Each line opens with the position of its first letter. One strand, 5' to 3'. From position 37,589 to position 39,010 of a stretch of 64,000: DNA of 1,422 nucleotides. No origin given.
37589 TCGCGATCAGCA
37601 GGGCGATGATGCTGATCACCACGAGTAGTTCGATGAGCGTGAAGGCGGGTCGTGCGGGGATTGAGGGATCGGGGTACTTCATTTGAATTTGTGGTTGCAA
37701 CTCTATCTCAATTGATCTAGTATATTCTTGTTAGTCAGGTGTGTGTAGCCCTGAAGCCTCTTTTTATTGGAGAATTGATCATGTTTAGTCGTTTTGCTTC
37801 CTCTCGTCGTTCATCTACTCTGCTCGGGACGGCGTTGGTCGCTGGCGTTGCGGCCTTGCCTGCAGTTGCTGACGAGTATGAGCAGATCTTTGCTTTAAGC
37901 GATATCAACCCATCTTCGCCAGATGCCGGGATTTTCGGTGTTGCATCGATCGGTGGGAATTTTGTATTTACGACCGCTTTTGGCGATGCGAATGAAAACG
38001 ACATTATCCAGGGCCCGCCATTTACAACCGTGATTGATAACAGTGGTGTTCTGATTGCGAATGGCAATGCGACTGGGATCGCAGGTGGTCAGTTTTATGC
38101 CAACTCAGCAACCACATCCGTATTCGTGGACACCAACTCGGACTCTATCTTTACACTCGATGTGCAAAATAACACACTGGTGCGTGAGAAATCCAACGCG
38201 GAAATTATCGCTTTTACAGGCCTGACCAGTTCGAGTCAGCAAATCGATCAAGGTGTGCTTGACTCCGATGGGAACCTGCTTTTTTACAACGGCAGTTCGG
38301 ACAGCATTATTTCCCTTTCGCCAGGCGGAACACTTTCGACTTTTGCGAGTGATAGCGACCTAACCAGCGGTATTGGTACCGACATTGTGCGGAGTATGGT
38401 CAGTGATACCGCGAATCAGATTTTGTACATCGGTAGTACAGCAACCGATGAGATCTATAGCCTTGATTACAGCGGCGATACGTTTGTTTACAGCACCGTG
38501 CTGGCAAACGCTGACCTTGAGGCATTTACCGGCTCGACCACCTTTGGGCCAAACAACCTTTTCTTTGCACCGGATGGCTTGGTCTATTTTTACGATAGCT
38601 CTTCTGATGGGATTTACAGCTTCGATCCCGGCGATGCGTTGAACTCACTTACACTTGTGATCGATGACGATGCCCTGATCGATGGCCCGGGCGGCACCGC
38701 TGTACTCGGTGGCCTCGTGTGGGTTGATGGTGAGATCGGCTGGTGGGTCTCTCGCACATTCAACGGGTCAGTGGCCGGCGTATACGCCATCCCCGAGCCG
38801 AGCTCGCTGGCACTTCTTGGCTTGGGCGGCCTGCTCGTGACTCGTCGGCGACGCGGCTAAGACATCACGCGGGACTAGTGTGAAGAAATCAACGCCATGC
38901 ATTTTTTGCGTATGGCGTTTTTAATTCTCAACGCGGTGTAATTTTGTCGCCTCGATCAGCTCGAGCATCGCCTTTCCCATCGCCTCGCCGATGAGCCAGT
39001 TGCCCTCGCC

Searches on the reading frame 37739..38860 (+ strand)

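Call 52: search_protein_families(library=pfam, proteins=[window:37739-38860:+])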
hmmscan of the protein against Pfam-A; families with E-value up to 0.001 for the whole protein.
window:37739-38860:+ (373 aa): 1 family
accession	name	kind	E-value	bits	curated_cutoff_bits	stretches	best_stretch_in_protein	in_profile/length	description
PF07589.16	PEP-CTERM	-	3.3e-05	24.2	20.7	1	350-372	1-24/24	PEP-CTERM motif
